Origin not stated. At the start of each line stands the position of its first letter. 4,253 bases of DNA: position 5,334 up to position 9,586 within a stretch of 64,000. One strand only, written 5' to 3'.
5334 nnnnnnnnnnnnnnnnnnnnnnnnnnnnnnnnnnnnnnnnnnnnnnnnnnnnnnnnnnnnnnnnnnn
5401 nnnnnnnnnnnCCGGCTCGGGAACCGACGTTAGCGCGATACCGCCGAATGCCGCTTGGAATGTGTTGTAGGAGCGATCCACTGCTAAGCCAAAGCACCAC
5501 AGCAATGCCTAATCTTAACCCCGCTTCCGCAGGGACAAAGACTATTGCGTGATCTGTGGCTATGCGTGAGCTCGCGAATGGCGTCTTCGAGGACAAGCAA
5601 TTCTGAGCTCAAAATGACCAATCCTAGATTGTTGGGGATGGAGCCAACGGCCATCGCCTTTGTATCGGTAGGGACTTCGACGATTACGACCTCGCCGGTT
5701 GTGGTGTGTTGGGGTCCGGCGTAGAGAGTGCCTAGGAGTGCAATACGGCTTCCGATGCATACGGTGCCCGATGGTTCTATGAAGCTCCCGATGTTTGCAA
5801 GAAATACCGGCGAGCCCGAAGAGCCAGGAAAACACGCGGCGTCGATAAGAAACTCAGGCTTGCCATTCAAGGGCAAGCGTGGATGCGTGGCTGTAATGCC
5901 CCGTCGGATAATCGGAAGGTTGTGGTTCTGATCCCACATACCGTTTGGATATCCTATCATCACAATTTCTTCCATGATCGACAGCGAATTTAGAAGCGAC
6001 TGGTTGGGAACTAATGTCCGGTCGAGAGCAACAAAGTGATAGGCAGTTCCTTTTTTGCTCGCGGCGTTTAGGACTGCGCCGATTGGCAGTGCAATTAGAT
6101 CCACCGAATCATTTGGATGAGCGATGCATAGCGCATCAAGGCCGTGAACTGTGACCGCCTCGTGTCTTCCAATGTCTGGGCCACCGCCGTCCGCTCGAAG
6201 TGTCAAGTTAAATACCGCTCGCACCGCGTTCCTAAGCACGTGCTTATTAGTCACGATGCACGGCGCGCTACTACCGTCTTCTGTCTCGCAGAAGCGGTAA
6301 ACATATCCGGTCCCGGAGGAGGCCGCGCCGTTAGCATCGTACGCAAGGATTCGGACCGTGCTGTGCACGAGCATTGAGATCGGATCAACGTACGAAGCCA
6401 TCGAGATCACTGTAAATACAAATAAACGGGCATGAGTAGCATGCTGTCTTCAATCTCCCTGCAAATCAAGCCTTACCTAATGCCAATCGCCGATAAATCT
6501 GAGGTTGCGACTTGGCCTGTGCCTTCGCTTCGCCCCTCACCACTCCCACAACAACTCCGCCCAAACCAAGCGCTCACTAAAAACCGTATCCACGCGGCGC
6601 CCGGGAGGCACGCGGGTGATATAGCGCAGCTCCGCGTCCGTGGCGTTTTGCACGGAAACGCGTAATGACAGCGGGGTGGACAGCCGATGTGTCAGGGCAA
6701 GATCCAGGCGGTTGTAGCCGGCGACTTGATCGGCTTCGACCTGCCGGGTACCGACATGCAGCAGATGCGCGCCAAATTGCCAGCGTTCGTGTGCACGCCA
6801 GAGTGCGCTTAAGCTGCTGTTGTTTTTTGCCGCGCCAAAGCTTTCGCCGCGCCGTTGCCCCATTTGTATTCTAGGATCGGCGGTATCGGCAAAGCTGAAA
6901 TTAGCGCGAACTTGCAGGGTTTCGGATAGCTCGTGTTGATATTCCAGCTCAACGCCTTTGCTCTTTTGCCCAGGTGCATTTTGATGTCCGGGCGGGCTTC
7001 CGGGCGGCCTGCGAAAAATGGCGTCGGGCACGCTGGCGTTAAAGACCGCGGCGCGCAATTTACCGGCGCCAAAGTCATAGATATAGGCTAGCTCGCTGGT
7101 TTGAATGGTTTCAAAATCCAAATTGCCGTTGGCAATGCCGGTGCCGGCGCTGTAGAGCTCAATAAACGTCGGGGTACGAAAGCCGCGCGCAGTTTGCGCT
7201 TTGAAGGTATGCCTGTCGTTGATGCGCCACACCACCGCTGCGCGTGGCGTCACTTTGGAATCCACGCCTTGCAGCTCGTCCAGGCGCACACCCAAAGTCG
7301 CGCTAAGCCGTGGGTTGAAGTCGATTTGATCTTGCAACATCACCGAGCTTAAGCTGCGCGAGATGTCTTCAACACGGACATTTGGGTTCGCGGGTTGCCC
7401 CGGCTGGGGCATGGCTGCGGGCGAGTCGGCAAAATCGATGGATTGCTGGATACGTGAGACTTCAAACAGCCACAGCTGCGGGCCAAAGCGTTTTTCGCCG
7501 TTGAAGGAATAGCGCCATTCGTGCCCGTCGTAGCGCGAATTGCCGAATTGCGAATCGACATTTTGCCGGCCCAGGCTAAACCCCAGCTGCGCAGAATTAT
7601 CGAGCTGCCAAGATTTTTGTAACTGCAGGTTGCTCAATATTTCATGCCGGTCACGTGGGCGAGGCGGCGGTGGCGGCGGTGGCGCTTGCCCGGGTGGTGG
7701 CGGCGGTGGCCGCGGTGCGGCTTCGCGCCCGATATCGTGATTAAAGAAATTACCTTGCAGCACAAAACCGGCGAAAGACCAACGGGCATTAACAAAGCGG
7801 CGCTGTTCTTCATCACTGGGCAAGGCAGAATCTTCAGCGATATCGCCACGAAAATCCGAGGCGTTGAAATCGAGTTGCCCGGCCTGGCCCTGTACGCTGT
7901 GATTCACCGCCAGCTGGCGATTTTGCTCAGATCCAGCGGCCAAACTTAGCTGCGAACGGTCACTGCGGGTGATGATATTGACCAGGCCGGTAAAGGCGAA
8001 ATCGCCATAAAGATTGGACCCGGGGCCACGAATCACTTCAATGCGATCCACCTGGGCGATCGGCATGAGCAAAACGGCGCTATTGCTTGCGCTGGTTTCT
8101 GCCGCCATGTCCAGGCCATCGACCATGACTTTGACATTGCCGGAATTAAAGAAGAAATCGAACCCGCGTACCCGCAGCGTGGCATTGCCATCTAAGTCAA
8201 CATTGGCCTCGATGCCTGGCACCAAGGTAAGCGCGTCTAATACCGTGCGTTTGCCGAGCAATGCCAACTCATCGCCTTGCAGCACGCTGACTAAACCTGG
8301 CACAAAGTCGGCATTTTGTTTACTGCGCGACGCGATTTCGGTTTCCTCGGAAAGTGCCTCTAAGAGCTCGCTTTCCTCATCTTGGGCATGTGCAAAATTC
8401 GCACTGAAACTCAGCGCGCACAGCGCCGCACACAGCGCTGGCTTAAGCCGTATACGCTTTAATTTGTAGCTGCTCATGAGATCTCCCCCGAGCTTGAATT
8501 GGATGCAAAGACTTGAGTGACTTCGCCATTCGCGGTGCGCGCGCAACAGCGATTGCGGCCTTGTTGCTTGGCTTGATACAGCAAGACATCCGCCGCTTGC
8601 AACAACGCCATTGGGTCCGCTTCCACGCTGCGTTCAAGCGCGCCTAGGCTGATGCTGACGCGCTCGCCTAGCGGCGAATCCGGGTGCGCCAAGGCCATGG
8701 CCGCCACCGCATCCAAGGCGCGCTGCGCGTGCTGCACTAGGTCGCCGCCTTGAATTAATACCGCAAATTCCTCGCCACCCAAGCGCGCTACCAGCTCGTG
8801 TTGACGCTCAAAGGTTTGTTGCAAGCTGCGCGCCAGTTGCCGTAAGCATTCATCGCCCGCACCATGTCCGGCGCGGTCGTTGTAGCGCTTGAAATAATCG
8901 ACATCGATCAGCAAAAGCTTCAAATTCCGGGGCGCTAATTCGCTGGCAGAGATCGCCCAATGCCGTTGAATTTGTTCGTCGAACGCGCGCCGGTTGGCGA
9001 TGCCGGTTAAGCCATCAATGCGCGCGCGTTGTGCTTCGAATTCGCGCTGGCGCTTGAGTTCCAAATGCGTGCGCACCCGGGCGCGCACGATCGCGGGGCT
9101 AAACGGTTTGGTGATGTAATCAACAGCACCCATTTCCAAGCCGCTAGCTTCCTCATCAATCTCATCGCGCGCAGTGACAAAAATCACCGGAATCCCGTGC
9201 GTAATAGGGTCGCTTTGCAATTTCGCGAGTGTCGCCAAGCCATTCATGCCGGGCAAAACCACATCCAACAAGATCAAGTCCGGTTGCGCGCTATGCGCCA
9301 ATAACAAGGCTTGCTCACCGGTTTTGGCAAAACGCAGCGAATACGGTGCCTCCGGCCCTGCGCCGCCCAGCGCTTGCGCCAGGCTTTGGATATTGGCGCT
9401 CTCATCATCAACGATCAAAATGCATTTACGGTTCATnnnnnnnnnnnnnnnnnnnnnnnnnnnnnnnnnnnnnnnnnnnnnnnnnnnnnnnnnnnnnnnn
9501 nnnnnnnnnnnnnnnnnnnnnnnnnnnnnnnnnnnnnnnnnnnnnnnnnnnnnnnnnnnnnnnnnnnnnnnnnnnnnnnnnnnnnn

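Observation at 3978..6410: SEC-C-tailed cytoplasmic protease + HEPN-like protein + DUF4263 (Shedu-type) nuclease: candidate three-gene anti-phage cassette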

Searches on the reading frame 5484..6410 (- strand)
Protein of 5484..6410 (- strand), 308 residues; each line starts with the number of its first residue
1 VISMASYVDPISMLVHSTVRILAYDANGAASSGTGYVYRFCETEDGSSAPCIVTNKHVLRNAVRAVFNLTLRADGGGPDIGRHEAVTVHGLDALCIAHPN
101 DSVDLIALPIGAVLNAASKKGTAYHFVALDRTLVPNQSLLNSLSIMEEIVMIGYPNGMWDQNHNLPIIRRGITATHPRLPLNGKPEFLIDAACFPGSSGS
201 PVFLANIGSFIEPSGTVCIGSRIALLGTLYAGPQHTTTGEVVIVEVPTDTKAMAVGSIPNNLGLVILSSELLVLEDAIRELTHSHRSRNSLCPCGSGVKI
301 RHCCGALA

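Call 3: search_protein_families(library=pfam, proteins=[window:5484-6410:-], max_evalue=1)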
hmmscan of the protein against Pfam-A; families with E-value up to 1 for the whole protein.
window:5484-6410:- (308 aa): 2 families
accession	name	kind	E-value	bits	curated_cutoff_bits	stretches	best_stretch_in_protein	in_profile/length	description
PF13365.12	Trypsin_2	-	1.1e-09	39.6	27.6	1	46-204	10-136/144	Trypsin-like peptidase domain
PF02810.21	SEC-C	-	1.2e-05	25.5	20.4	1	288-305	1-18/19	SEC-C motif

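Call 4: search_protein_families(library=padloc, proteins=[window:5484-6410:-], max_evalue=1)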
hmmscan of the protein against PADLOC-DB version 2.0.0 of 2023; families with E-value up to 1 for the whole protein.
window:5484-6410:- (308 aa): 10 families
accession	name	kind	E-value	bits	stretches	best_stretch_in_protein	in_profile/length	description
PDLC05022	PDC-S45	-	5.9e-107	355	1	4-283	11-288/293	-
PDLC00865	E2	-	0.00036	18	1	278-306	162-190/219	E2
PDLC00833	E1-E2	-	0.00051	17.6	1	281-305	167-191/222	E1-E2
PDLC02959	RT-Protease_XI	-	0.0014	15.6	1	126-203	416-476/510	single gene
PDLC02960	RT-Protease_XI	-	0.0016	15.5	1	136-203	411-473/506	single gene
PDLC00872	E2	-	0.002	15.6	1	277-304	158-186/216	E2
PDLC00871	E2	-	0.0041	14.8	1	280-306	164-190/241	E2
PDLC00870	E2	-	0.014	13.4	1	288-305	173-190/223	E2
PDLC00861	E2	-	0.021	12.3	1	282-306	172-196/232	E2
PDLC00859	E2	-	0.064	10.8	0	276-303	162-190/221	E2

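Call 5: search_protein_families(library=ncbifam, proteins=[window:5484-6410:-], max_evalue=1)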
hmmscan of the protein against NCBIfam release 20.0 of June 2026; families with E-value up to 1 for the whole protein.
window:5484-6410:- (308 aa): 7 families
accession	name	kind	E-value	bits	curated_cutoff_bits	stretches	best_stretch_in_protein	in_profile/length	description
TIGR04102.1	SWIM_PBPRA1643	hypoth_equivalog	0.00023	21.5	68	1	282-305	85-108/108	PBPRA1643 family SWIM/SEC-C metal-binding motif protein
NF004088.0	PRK05590.1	equivalog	0.00039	20.8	140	1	287-306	146-165/166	hypothetical protein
NF002449.0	PRK01617.1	equivalog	0.00063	20.1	141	1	283-305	131-153/154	hypothetical protein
NF001213.0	PRK00183.1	equivalog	0.0075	16.3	158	1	286-306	134-154/157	hypothetical protein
NF002592.0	PRK02250.1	equivalog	0.032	14.4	158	1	284-305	146-167/167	hypothetical protein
NF002486.0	PRK01752.1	equivalog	0.06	13.3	120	1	289-307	138-156/157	YchJ family protein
NF007704.0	PRK10396.1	equivalog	0.11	12.4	149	1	284-304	199-219/221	hypothetical protein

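Call 15: find_homologous_proteins(query=window:5484-6410:-)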
Query window:5484-6410:- (308 aa): 5106 proteins with E <= 0.001 among 7597 candidates; the best 120 are listed.
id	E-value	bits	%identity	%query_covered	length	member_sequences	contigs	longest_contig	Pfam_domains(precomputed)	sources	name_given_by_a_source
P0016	6.5e-201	684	100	99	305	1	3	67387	PF13365.13,PF02810.22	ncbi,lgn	-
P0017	1.1e-158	545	80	99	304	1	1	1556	PF13365.13,PF02810.22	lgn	-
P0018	2.4e-139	482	70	99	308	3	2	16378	PF13365.13,PF02810.22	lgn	-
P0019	5.7e-138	477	67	99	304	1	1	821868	PF13365.13,PF02810.22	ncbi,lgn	ncbi:hypothetical protein GGR74_003274 [Xanthomonas arboricola]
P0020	5.0e-137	474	68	99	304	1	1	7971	PF13365.13,PF02810.22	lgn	-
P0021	2.5e-135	469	67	99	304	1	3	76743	PF13365.13,PF02810.22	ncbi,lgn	-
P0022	3.7e-132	458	65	99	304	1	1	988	PF13365.13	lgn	-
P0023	1.5e-131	456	65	98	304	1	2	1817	PF13365.13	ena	-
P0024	3.4e-131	455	65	99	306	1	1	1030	PF13365.13,PF02810.22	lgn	-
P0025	1.1e-130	453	66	98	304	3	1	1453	PF13365.13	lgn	-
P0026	2.2e-130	452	63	99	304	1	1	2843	PF13365.13,PF02810.22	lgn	-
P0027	4.8e-130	451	63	99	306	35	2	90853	PF13365.13,PF02810.22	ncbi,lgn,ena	-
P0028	5.1e-130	451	66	99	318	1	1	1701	PF13365.13,PF02810.22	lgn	-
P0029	4.0e-129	448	63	99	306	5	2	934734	PF13365.13,PF02810.22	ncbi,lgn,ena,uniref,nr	ncbi:SEC-C metal-binding domain-containing protein [Kluyvera cryocrescens]|uniref:SEC-C metal-bindin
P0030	5.6e-129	448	65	99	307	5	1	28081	PF13365.13,PF02810.22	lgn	-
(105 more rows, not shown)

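Call 17: find_related_loci(query=A1, collection=genome_contigs, flank=6000)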
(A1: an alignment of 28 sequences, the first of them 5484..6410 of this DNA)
Query A1 (308 aa) in genome_contigs; peptide patterns used: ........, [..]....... (x = any residue, [..] = any of these).
286 stretches matched a pattern; 243 encode a relative of the query (tblastn E <= 1e-3); the best 80 are kept; 80 distinct loci.
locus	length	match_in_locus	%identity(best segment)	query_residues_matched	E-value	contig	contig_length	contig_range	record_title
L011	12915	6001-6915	63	4-307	5e-133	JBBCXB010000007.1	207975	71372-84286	Lysobacteraceae bacterium USHLN149 contig00007, whole genome shotgun sequence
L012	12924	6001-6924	62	1-307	2e-129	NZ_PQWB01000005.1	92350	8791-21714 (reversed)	Chromobacterium alticapitis strain MWU14-2602 NODE5length92254cov29.213032, whole genome shotgun sequence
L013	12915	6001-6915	59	3-305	4e-128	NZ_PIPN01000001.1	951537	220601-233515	Aliidiomarina sedimenti strain GBSy1 contig1, whole genome shotgun sequence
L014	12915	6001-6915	61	4-307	2e-124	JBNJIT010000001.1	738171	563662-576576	MAG: Pseudomonadota bacterium isolate BWe25A 1, whole genome shotgun sequence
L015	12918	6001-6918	60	4-308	2e-122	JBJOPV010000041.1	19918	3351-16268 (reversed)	MAG: Pseudomonadota bacterium isolate whiteclaycreek2_2019_sw_WHONDRS-S19S_0038_A_bin.6 scaffold_0000495, whole genome s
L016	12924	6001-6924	59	1-307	4e-119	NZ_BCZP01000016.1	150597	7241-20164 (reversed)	Delftia acidovorans NBRC 14950, whole genome shotgun sequence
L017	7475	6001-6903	58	9-306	1e-118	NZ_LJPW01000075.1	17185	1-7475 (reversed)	Pseudomonas caricapapayae strain ICMP 2855 PcaICMP2855_Contig_137, whole genome shotgun sequence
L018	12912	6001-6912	54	2-308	3e-109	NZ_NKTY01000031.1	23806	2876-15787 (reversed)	Komagataeibacter saccharivorans strain LMG 1582 NODE_31_length_23806_cov_103.489_ID_45121, whole genome shotgun sequence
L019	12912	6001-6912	53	4-307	9e-105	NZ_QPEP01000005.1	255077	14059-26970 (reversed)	Salinibius halmophilus strain WDS2A16A WDS2A16A_scaffold5, whole genome shotgun sequence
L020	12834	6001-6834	52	6-284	1e-98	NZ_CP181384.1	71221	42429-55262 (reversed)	Piscirickettsia salmonis strain NZRLO1 plasmid p3_nzrlo1, complete sequence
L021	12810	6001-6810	54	4-275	3e-98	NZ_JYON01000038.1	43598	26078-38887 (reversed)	Aliterella atlantica CENA595 contig_389, whole genome shotgun sequence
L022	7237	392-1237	52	1-284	7e-96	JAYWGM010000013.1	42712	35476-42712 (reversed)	MAG: Deinococcales bacterium isolate GLR21_GL16_DN_2_metabat_58 GLR21_GL16_DN_2_metabat_58_12, whole genome shotgun sequ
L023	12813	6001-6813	51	11-282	1e-95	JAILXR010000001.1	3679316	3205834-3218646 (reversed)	MAG: Cellvibrionaceae bacterium isolate PBSAgamm1 PBSAgamm1, whole genome shotgun sequence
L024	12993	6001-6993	48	4-307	5e-93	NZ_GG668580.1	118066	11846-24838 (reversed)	Proteus mirabilis ATCC 29906 SCAFFOLD5, whole genome shotgun sequence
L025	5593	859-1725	48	2-290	2e-89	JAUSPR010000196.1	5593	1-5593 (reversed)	MAG: Thermoplasmata archaeon isolate E21_metabat.bin.9 E21_k141_33651, whole genome shotgun sequence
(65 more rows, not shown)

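Call 25: find_encoding_contigs(protein=P0018, flank=6000, max_places=3)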
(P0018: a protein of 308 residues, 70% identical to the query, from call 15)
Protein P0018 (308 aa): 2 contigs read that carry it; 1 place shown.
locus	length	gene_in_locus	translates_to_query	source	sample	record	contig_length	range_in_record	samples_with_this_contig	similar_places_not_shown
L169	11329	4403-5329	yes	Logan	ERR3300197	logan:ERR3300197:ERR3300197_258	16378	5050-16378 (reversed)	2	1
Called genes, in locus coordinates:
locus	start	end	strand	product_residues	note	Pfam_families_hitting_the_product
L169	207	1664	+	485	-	PF00478:IMPDH, PF00571:CBS, PF03060:NMO, PF01070:FMN_dh (weak)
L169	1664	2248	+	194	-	-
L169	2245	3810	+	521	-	PF00117:GATase, PF07722:Peptidase_C26, PF02540:NAD_synthase, PF00958:GMP_synt_C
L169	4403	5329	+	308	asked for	PF13365:Trypsin_2, PF02810:SEC-C (weak)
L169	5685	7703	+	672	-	PF02463:SMC_N (faint), PF13175:AAA_15, PF13476:AAA_23 (weak), PF13304:AAA_21, PF20469:OLD-like_TOPRIM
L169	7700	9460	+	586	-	PF00580:UvrD-helicase, PF13245:AAA_19, PF00580:UvrD-helicase (weak)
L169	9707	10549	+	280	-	-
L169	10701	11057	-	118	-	-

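Call 52: find_encoding_contigs(protein=P0017, flank=6000, max_places=3)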
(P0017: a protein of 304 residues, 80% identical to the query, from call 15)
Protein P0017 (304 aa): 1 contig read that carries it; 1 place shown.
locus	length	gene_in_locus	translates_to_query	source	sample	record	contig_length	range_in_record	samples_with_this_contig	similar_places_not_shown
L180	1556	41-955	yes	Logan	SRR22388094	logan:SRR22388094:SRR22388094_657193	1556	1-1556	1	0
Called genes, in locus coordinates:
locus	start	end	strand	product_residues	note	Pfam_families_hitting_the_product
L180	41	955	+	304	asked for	PF13365:Trypsin_2, PF02810:SEC-C (weak)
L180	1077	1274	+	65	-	PF07927:HicA_toxin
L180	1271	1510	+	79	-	-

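Call 85: search_protein_families(library=pfam, proteins=[L169:9707-10549:+], max_evalue=0.01)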
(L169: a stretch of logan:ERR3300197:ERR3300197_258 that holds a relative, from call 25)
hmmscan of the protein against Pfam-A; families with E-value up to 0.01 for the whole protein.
L169:9707-10549:+ (280 aa): 0 families

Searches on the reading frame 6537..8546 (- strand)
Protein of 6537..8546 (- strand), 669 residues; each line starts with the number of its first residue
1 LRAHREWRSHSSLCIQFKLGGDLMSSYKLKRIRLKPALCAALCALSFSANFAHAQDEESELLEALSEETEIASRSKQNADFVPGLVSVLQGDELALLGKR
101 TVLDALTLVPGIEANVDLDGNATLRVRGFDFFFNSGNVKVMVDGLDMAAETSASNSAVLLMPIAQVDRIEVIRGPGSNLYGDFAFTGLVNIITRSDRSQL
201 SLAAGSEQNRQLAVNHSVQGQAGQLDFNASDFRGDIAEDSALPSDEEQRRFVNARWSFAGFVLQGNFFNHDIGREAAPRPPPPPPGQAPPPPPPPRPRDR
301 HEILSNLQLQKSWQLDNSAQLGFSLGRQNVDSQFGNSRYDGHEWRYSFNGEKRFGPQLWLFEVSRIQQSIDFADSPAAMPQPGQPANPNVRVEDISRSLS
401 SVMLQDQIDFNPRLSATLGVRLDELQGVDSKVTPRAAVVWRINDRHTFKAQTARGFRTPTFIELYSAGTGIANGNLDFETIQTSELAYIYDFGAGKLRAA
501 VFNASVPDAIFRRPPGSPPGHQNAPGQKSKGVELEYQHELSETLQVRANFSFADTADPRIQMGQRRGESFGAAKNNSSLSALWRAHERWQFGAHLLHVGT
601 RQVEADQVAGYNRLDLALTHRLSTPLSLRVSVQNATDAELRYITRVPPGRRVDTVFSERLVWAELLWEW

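Call 86: search_protein_families(library=pfam, proteins=[window:6537-8546:-], max_evalue=0.00001)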
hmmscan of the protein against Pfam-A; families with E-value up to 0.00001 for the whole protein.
window:6537-8546:- (669 aa): 2 families
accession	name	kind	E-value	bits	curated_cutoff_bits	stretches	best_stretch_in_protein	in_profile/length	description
PF00593.30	TonB_dep_Rec_b-barrel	-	4.6e-45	155.7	27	1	295-634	55-435/436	TonB dependent receptor-like, beta-barrel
PF07715.20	Plug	-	1.1e-16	61.7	23.9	1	82-187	5-106/107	TonB-dependent Receptor Plug Domain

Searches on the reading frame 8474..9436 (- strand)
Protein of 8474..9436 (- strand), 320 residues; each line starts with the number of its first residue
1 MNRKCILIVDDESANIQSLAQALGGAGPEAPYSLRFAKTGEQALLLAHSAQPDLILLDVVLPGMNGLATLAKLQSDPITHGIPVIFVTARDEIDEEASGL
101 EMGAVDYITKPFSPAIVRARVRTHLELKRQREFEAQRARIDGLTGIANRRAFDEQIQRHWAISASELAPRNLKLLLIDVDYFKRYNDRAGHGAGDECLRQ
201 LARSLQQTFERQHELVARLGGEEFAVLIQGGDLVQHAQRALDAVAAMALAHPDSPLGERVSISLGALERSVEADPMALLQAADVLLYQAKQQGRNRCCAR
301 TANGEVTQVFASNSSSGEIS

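Call 86: search_protein_families(library=pfam, proteins=[window:8474-9436:-], max_evalue=0.00001)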
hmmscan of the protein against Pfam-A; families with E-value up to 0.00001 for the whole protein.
window:8474-9436:- (320 aa): 2 families
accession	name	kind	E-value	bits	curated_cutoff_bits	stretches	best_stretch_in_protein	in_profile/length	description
PF00990.26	GGDEF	-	4.1e-39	134.4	23.8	1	139-296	2-161/161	Diguanylate cyclase, GGDEF domain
PF00072.30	Response_reg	-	5.1e-25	88.2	30.2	1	6-121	1-110/111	Response regulator receiver domain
